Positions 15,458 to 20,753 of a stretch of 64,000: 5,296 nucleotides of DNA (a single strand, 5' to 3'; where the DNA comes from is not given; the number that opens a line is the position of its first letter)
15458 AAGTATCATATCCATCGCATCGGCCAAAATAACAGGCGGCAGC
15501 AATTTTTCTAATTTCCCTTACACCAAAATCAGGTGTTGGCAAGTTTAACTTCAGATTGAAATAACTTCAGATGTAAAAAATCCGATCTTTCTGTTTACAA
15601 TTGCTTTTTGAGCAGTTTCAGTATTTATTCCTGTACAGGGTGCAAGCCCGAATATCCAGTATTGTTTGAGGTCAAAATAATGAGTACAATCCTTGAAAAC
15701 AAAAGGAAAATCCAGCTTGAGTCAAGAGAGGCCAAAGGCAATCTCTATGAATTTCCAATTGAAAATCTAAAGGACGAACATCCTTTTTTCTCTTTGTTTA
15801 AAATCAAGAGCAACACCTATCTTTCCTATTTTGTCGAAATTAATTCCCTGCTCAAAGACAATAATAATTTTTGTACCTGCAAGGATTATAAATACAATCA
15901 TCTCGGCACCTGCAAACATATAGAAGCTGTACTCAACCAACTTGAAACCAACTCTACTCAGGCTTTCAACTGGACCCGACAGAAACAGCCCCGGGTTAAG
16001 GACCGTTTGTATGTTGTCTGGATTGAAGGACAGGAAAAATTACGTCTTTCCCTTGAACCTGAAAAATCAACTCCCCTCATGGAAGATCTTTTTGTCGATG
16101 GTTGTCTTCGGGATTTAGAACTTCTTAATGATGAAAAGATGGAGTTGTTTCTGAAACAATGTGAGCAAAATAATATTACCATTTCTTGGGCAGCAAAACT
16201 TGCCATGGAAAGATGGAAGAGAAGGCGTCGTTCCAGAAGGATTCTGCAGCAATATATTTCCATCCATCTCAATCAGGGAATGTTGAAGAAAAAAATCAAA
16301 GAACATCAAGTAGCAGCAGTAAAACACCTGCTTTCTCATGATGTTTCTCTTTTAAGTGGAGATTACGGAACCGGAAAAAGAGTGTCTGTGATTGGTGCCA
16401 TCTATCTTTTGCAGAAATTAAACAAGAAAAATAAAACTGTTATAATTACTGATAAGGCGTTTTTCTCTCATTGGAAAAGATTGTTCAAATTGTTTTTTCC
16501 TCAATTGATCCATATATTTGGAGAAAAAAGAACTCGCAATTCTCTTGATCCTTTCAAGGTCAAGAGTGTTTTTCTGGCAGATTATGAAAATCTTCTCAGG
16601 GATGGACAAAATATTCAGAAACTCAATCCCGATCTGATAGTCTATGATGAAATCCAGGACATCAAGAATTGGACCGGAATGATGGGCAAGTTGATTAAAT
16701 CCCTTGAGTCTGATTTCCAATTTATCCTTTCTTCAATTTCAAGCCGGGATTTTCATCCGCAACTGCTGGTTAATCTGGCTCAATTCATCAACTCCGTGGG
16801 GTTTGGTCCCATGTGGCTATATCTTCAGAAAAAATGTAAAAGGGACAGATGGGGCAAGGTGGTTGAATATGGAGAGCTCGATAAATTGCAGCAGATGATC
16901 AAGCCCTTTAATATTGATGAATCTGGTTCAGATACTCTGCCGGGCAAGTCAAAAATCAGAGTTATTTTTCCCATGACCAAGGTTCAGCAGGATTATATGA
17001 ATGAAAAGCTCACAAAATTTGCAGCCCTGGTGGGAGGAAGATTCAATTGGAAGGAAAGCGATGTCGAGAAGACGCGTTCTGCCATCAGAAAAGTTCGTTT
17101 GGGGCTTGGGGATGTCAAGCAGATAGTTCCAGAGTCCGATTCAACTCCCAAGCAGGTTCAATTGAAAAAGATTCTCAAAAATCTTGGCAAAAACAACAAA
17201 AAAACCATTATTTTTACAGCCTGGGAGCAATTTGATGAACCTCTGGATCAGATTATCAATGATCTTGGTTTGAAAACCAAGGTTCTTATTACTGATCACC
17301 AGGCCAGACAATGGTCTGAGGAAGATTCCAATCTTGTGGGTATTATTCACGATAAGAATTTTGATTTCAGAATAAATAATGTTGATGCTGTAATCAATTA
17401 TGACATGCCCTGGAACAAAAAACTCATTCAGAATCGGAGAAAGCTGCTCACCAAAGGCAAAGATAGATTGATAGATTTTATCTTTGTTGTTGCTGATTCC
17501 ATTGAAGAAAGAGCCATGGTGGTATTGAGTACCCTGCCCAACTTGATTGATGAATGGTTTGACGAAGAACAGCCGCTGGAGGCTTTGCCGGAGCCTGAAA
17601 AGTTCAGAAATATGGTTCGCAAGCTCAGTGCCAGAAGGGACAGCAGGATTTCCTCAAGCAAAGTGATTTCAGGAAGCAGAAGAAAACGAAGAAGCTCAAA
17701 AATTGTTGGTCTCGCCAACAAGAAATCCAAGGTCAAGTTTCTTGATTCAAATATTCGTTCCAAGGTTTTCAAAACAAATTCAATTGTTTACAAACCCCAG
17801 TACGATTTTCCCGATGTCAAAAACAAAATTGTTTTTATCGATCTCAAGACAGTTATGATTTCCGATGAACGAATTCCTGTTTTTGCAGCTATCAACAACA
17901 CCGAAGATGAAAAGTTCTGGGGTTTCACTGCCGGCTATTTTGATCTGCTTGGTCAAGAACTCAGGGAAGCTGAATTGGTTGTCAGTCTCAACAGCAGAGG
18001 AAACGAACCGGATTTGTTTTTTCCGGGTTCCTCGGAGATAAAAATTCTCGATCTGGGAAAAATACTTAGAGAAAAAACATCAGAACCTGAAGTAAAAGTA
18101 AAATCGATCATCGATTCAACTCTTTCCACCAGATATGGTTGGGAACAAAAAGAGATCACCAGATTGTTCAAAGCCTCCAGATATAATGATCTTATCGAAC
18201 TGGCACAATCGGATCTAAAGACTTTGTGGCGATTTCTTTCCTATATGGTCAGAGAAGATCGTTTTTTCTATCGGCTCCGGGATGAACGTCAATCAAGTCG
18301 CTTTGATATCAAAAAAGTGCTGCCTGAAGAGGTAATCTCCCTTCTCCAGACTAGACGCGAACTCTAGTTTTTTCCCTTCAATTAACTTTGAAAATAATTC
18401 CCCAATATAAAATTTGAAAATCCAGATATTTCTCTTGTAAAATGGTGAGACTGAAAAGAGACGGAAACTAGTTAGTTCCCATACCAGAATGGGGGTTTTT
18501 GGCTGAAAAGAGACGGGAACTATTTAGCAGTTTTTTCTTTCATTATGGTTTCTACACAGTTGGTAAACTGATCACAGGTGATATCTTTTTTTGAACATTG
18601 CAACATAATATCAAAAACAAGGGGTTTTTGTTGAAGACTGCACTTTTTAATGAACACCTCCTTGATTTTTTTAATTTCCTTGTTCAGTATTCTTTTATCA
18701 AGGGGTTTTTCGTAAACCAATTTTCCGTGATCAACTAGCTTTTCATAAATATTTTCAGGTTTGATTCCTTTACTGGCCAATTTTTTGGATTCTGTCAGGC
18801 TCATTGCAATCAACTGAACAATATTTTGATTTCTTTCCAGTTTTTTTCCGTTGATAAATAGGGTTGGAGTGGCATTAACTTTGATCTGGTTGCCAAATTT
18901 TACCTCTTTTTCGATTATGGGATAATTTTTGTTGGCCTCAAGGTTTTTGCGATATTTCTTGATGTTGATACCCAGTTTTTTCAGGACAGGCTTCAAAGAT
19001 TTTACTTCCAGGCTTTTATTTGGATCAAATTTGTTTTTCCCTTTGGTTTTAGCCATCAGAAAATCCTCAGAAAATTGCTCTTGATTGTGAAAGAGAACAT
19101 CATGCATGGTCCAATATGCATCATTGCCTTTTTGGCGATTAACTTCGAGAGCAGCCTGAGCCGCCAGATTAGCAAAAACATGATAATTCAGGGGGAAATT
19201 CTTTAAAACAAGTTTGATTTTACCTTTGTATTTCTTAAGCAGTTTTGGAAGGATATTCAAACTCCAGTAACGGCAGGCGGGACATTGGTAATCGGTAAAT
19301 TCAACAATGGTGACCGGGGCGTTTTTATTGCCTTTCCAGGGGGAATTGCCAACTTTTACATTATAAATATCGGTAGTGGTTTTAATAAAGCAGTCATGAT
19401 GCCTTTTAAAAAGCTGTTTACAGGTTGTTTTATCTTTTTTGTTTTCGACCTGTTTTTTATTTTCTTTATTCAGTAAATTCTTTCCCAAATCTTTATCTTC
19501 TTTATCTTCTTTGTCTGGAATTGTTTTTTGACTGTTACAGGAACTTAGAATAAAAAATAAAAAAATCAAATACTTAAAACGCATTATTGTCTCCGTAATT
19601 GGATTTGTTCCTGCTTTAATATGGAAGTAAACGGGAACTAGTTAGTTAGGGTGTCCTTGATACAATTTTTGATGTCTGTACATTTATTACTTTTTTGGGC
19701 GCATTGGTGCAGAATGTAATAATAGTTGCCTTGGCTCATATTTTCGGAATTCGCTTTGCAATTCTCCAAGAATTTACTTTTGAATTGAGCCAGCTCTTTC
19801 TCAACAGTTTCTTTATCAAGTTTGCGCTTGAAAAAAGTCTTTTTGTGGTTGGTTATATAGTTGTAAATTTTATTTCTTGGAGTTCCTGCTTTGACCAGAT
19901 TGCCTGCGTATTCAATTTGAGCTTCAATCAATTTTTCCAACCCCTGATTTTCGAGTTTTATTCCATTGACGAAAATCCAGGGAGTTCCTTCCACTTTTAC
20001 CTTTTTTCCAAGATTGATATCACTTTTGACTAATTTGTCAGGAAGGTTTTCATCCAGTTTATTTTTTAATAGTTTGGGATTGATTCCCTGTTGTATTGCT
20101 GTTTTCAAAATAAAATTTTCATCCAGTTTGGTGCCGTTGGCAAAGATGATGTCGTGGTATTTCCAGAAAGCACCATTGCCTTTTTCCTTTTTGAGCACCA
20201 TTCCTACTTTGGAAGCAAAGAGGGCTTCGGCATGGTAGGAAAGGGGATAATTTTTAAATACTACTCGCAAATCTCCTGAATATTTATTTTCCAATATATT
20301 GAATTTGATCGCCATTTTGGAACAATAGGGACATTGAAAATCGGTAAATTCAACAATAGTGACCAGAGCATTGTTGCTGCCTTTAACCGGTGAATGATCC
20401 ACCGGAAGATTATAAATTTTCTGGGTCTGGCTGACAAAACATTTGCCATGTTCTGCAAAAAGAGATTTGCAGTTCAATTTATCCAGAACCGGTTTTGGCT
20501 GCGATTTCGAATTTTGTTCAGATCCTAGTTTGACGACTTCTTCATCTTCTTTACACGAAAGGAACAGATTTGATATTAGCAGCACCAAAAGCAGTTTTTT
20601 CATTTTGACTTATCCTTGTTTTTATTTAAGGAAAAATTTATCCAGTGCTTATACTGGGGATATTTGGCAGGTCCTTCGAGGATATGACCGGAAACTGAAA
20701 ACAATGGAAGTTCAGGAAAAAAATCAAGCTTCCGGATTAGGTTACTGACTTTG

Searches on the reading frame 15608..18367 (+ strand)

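Call 11: search_protein_families(library=pfam, proteins=[window:15608-18367:+], max_evalue=0.0001)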
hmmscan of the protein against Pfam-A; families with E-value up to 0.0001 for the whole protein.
window:15608-18367:+ (919 aa): 1 family
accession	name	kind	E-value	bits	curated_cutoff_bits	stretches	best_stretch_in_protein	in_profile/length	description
PF00176.29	SNF2-rel_dom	-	7.2e-11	42.1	24.9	1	233-472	1-257/290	SNF2-related domain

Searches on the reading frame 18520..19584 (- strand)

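Call 11: search_protein_families(library=pfam, proteins=[window:18520-19584:-], max_evalue=0.0001)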
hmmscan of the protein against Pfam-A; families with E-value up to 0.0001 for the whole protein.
window:18520-19584:- (354 aa): 2 families
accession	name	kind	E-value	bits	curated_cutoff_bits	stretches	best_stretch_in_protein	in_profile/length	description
PF13462.12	Thioredoxin_4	-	2.2e-30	106.5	23.2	1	79-257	3-158/165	Thioredoxin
PF01323.26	DSBA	-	8.5e-11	42.4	25.6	1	92-254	1-182/191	DSBA-like thioredoxin domain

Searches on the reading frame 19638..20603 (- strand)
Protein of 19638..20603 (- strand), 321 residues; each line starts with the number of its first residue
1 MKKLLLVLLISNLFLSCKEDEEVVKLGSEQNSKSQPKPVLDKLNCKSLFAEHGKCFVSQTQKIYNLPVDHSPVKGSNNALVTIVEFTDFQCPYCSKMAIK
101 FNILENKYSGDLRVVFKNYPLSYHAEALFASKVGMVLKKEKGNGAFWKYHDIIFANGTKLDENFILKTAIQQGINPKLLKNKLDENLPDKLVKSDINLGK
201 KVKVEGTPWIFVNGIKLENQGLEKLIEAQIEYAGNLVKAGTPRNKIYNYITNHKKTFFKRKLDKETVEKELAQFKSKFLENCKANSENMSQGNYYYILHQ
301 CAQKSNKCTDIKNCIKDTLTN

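Call 11: search_protein_families(library=pfam, proteins=[window:19638-20603:-], max_evalue=0.0001)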
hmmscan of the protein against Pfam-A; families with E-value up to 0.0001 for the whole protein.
window:19638-20603:- (321 aa): 2 families
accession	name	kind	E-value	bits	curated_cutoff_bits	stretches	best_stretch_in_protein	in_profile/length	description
PF13462.12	Thioredoxin_4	-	1e-19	71.7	23.2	1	71-225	5-159/165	Thioredoxin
PF01323.26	DSBA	-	5.8e-17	62.5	25.6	1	82-216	1-176/191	DSBA-like thioredoxin domain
